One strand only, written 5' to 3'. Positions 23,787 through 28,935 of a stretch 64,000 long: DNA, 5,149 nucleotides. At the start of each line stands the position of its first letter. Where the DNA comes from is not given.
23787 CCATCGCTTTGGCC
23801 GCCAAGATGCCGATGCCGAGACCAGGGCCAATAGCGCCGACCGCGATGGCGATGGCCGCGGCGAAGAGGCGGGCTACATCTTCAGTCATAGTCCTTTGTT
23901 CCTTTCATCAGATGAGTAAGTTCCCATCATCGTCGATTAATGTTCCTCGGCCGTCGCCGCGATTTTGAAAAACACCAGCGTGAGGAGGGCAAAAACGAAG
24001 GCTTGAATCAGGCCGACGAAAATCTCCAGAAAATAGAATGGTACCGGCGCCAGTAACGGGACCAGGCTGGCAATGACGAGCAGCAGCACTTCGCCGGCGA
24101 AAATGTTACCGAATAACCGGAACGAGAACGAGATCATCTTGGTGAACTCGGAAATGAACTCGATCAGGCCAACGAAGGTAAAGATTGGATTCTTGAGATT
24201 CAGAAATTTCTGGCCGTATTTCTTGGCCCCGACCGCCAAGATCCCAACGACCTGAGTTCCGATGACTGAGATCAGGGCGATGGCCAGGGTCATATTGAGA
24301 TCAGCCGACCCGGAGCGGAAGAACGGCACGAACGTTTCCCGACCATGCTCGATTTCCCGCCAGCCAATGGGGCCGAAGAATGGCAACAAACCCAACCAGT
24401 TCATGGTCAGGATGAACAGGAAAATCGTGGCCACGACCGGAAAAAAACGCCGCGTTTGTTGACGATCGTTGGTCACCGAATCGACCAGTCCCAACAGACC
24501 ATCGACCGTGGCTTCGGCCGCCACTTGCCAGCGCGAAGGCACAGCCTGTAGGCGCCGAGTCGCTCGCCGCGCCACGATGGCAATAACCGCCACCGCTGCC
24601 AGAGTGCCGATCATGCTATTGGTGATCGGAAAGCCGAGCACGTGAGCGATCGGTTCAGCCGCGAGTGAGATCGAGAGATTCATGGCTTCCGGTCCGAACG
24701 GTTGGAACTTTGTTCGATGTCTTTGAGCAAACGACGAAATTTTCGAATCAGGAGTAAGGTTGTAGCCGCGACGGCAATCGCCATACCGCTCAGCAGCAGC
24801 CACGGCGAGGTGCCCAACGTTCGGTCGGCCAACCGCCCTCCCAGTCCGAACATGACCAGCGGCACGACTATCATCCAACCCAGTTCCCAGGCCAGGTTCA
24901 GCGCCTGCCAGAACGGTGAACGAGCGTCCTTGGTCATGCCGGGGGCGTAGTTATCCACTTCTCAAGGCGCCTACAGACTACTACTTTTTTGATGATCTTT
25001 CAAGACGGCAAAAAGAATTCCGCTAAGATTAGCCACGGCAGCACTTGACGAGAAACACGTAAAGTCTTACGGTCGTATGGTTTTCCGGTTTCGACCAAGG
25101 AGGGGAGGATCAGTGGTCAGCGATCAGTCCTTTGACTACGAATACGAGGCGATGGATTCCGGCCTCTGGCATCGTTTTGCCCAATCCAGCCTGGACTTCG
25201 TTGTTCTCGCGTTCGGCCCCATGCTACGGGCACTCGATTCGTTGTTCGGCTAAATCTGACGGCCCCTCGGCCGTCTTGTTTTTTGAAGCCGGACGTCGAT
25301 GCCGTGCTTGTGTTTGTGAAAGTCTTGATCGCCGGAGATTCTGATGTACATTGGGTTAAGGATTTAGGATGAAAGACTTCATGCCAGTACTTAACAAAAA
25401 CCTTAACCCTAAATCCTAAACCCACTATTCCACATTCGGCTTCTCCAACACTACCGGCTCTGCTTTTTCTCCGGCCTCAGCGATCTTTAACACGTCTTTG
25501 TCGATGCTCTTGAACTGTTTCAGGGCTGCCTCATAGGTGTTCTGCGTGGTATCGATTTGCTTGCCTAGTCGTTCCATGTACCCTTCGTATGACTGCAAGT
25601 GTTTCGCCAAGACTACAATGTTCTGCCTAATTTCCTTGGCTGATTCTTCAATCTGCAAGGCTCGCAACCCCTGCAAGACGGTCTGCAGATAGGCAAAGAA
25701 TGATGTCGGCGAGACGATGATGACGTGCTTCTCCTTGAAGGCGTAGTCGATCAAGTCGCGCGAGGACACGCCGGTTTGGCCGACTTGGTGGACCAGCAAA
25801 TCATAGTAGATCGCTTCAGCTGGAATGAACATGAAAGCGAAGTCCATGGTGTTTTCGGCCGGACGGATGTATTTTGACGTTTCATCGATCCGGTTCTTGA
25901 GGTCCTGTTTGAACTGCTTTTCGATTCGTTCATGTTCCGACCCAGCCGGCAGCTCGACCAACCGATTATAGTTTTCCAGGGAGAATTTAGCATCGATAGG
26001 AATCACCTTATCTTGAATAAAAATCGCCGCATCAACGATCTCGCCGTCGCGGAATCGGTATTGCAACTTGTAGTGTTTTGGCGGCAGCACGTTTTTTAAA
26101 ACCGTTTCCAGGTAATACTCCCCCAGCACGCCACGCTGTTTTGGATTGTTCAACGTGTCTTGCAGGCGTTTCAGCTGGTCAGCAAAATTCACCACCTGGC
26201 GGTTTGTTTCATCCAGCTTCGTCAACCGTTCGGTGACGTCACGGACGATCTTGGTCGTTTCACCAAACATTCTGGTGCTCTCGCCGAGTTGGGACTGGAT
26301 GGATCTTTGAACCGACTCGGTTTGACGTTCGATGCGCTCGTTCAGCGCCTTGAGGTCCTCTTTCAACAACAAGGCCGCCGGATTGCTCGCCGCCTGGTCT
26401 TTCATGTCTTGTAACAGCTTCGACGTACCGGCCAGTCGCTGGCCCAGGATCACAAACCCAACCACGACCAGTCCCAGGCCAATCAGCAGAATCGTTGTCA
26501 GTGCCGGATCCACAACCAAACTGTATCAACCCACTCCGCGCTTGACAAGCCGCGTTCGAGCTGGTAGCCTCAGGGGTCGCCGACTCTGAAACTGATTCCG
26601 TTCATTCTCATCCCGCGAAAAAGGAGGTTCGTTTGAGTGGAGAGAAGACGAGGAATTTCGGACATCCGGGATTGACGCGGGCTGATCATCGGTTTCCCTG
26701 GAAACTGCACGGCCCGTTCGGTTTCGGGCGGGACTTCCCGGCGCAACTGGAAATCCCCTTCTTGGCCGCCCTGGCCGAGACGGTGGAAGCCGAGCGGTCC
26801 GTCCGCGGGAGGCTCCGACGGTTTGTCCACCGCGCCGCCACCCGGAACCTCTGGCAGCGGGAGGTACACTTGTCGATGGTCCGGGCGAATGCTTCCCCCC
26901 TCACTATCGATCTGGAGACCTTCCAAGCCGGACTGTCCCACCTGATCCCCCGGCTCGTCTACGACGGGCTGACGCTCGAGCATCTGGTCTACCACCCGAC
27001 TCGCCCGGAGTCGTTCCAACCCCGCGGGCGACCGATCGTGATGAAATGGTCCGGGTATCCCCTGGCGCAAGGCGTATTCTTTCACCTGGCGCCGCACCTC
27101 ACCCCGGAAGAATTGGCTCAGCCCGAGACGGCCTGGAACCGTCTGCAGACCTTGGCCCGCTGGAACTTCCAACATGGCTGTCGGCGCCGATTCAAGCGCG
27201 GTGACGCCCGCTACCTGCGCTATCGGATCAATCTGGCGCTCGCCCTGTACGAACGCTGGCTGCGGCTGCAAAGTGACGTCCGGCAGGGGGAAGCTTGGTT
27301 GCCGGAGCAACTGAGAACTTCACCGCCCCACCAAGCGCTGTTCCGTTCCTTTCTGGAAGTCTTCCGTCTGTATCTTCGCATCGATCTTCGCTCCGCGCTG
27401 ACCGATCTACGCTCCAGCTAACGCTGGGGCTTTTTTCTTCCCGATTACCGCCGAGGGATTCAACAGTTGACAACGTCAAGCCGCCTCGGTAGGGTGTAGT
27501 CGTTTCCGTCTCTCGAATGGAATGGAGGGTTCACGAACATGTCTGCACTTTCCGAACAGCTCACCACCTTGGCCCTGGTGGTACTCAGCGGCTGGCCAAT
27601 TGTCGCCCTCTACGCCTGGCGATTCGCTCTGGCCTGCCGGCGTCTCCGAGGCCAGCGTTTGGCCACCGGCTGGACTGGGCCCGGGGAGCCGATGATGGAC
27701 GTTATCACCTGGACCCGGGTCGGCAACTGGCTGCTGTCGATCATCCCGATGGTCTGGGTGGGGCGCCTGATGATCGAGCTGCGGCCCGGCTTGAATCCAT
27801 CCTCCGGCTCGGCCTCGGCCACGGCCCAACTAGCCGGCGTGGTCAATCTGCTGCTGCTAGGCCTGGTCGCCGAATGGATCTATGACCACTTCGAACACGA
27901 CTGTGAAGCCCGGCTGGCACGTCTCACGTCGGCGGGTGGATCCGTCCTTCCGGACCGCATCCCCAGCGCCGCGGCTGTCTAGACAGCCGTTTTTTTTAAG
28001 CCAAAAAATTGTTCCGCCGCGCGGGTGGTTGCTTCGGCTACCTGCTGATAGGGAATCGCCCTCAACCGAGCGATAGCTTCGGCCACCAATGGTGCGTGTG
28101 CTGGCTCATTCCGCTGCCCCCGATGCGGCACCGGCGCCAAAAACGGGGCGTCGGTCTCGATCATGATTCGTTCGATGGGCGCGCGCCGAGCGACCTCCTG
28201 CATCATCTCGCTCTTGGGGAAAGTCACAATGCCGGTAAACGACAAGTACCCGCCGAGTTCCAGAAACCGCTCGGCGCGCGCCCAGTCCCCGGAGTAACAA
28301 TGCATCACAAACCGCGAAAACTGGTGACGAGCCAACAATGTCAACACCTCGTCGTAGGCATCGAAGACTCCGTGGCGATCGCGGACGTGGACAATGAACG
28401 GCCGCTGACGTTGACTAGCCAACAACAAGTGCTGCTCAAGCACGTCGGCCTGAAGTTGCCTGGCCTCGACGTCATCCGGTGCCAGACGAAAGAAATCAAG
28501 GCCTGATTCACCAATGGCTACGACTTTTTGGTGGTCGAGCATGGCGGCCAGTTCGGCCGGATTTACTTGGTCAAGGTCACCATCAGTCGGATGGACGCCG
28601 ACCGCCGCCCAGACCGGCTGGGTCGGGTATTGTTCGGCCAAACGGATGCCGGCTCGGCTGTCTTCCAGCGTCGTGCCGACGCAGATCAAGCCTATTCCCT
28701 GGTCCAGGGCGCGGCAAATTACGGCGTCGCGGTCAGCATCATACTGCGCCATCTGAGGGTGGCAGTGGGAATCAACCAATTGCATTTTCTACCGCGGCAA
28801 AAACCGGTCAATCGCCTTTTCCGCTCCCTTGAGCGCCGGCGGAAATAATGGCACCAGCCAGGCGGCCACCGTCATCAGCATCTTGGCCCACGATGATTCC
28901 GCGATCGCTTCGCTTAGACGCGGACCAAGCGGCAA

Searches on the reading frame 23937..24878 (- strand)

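Call 57: search_protein_families(library=pfam, proteins=[window:23937-24878:-], max_evalue=0.00001)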
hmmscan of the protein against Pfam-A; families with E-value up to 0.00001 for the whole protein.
window:23937-24878:- (313 aa): 1 family
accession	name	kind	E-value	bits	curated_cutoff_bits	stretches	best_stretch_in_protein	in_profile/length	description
PF00119.25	ATP-synt_A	-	4e-47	161.3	33.9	1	92-304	4-216/217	ATP synthase A chain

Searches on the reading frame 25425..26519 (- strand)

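Call 57: search_protein_families(library=pfam, proteins=[window:25425-26519:-], max_evalue=0.00001)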
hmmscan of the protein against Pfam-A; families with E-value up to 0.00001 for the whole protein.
window:25425-26519:- (364 aa): 1 family
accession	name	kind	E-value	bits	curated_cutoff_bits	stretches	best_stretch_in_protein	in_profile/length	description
PF02646.22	RmuC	-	1.1e-52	179.4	26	1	62-349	2-284/291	RmuC family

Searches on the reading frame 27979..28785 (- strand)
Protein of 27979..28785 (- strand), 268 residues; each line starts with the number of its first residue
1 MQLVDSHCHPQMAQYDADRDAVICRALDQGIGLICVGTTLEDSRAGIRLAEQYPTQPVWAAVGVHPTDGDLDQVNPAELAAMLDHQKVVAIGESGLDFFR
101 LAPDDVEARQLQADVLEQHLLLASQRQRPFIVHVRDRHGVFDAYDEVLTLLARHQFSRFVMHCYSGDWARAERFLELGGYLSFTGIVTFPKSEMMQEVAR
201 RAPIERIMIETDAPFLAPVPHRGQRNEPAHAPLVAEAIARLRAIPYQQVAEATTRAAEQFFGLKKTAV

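Call 57: search_protein_families(library=pfam, proteins=[window:27979-28785:-], max_evalue=0.00001)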
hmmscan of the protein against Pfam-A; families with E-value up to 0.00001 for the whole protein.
window:27979-28785:- (268 aa): 1 family
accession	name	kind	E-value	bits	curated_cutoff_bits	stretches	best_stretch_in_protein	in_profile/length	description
PF01026.27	TatD_DNase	-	8.4e-71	238.8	27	1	4-262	1-253/253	TatD related DNase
